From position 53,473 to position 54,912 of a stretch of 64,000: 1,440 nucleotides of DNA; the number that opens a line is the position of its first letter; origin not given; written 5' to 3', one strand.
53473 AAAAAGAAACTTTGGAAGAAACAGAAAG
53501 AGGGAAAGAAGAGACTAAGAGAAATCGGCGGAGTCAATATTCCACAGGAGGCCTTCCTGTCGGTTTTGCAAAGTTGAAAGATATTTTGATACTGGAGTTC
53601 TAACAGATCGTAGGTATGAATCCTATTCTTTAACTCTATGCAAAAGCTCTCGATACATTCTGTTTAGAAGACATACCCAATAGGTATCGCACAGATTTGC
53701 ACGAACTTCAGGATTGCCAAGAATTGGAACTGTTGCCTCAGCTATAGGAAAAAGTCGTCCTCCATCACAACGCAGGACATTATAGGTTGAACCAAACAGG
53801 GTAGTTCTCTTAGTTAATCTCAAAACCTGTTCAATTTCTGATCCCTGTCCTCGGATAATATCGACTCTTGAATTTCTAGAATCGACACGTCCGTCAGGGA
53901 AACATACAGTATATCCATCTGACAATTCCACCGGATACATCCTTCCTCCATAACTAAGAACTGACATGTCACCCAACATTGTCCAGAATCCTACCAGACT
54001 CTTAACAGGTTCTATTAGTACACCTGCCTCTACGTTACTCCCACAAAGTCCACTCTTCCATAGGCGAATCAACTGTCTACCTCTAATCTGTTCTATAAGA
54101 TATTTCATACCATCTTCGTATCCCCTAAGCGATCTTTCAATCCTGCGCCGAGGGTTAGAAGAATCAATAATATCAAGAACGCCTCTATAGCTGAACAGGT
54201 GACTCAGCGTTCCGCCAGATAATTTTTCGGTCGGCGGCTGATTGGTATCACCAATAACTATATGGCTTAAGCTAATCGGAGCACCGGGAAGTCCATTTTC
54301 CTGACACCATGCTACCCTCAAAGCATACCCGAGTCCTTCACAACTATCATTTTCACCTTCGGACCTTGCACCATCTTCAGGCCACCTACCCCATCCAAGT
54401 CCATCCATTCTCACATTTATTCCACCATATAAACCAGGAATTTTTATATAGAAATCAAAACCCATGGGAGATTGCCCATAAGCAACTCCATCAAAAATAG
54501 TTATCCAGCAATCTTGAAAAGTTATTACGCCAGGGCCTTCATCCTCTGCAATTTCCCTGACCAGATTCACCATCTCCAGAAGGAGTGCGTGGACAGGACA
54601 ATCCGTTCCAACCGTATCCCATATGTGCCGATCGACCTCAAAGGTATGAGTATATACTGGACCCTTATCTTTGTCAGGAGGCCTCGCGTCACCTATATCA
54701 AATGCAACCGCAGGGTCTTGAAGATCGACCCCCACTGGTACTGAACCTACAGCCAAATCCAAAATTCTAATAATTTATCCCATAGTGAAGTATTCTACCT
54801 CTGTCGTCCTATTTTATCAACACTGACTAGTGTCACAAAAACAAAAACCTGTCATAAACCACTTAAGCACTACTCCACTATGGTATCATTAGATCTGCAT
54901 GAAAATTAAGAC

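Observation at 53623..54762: Fifth family member, unlinked, wedged between lepA and recF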

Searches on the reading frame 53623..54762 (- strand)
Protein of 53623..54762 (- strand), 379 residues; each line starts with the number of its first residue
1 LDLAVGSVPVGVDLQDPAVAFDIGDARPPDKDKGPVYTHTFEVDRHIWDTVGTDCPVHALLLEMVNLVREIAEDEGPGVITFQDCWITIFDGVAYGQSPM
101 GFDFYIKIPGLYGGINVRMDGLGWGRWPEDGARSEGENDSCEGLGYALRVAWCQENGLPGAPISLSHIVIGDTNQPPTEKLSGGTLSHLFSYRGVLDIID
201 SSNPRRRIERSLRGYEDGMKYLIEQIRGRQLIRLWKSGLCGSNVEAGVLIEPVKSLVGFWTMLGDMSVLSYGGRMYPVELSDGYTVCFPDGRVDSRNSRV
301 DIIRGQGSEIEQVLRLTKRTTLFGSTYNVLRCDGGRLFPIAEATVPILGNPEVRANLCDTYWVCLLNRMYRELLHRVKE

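Call 7: search_protein_families(library=pfam, proteins=[window:53623-54762:-], max_evalue=1)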
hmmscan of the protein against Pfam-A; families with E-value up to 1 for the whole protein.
window:53623-54762:- (379 aa): 1 family
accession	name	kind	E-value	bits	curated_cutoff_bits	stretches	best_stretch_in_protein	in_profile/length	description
PF21834.1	DUF6894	-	0.042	14.4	24.1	1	44-91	8-57/69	Domain of unknown function (DUF6894)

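Call 8: search_protein_families(library=ncbifam, proteins=[window:53623-54762:-], max_evalue=0.1)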
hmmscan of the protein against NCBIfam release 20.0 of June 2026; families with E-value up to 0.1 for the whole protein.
window:53623-54762:- (379 aa): 0 families

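Call 10: find_homologous_proteins(query=window:53623-54762:-, max_evalue=0.01)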
Query window:53623-54762:- (379 aa): 1 proteins with E <= 0.01 among 2251 candidates.
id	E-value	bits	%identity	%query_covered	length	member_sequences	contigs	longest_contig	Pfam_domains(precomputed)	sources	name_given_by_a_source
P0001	1.1e-260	882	100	99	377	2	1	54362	-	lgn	-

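Call 19: find_encoding_contigs(protein=P0001, flank=10000, max_places=10)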
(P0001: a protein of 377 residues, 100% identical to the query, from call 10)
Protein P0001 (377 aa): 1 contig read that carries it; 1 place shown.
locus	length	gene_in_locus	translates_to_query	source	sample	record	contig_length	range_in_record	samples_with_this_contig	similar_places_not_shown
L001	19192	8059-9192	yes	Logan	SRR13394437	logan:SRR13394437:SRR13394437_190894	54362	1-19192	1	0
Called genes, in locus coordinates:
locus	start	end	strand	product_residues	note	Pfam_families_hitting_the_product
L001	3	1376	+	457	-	?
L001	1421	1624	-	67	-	-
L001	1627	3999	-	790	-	PF03135:CagE_TrbE_VirB, PF01935:DUF87 (weak), PF12846:AAA_10 (faint), PF19044:P-loop_TraG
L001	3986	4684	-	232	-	PF26593:TraC-like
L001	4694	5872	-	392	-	PF12666:PrgI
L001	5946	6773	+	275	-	-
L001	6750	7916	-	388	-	PF02463:SMC_N, PF13175:AAA_15 (weak), PF13476:AAA_23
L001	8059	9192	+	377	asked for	-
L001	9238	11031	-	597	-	PF00009:GTP_EFTU, PF01926:MMR_HSR1 (faint), PF00679:EFG_C, PF06421:LepA_C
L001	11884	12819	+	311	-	-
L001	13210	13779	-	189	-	-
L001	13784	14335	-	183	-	-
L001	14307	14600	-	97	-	PF01649:Ribosomal_S20p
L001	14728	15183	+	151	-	-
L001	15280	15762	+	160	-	-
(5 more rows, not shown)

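Call 23: search_protein_representatives(protein=window:53623-54762:-)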
Query: 379 residues. Proteins with E-value up to 0.001 (for the whole library): 2; up to 1e-10: 1; up to 1e-30: 1. The best 2 are listed.
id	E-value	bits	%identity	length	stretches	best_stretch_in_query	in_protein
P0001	3.6e-261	882.3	100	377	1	3-379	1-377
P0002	8.0e-08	48.0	28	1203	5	232-328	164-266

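Call 24: predict_structure(protein=window:53623-54762:-)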
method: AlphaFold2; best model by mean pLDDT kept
length: 379 residues; sequences in the alignment: 1
mean_pLDDT: 32.6   pTM: 0.22
mean pLDDT of the five models: 32.6, 30.7, 26.9, 26.4, 25.3
residues with pLDDT >= 90: 0; 70-90: 0; 50-70: 0; < 50: 379
segments of 3 or more residues with pLDDT < 50: 1-379
pLDDT, mean of each block of 10 residues (from residue 1): 22 27 31 29 30 36 44 35 31 30 36 35 31 32 32 30 25 27 29 30 35 44 42 32 30 35 29 28 31 31 34 34 34 37 32 32 39 38
secondary structure, 60 per line:
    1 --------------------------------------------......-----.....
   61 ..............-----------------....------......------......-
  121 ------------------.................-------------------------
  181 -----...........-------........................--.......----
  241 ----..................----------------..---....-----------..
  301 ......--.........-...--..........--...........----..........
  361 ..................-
elements in order: H45-50 H56-74 H92-95 E102-107 E114-119 H139-155 H186-196 H204-227 H230-236 H245-262 E284-287 E299-306 E309-317 E319-321 E324-333 E336-346 H351-378

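Call 27: search_protein_families(library=pfam, proteins=[P0002], max_evalue=0.1)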
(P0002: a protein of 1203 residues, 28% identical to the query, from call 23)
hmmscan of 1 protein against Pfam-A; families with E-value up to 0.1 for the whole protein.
P0002 (1203 aa): 4 families
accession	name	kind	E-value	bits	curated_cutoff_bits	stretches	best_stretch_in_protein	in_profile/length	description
PF18587.6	PLL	-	3e-11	44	25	0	240-269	52-81/134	PTX/LNS-Like (PLL) domain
PF22528.1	PRMT_C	-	4e-09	37.1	27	0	86-99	108-121/164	Arginine methyltransferase oligomerization subdomain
PF13676.11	TIR_2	-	9.8e-07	29.7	28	1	958-1053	2-95/122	TIR domain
PF20165.3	KBTB_W-LIR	-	0.0038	17.5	19.7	0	925-931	4-10/12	KBTB, W-type LIR motif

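Call 54: search_protein_families(library=padloc, proteins=[window:53623-54762:-], max_evalue=0.1)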
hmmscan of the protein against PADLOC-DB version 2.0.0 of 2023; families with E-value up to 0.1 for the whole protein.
window:53623-54762:- (379 aa): 0 families

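Call 55: search_protein_families(library=phrogs, proteins=[window:53623-54762:-], max_evalue=0.1)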
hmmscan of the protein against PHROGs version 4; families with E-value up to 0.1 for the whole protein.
window:53623-54762:- (379 aa): 0 families

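Call 64: search_solved_structures(query=window:53623-54762:-, max_evalue=10)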
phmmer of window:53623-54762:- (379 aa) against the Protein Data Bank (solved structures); distinct sequences matched with E-value up to 10: 0.

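Call 85: find_related_loci(query=window:53623-54762:-, collection=viral_contigs, flank=5000)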
Query window:53623-54762:- (379 aa) in viral_contigs; peptide patterns used: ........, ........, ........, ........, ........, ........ (x = any residue, [..] = any of these).
No stretch of DNA in the collection matches any of the patterns.

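Call 86: find_related_loci(query=window:53623-54762:-, collection=metagenome_contigs, flank=8000)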
Query window:53623-54762:- (379 aa) in metagenome_contigs; peptide patterns used: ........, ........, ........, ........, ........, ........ (x = any residue, [..] = any of these).
43 stretches matched a pattern, but none encodes a relative of the query by tblastn (E <= 1e-3).

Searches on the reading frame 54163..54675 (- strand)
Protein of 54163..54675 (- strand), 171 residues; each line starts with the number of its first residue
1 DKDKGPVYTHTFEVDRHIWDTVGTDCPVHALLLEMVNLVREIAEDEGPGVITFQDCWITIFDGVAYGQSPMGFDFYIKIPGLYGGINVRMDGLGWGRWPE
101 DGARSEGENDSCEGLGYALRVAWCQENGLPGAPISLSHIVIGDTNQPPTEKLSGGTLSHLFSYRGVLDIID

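Call 76: search_protein_families(library=pfam, proteins=[window:54163-54675:-], max_evalue=10)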
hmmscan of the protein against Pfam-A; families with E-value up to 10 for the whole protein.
window:54163-54675:- (171 aa): 1 family
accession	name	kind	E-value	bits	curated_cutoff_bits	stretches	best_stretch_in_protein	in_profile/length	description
PF21834.1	DUF6894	-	0.016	15.8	24.1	1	14-62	6-57/69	Domain of unknown function (DUF6894)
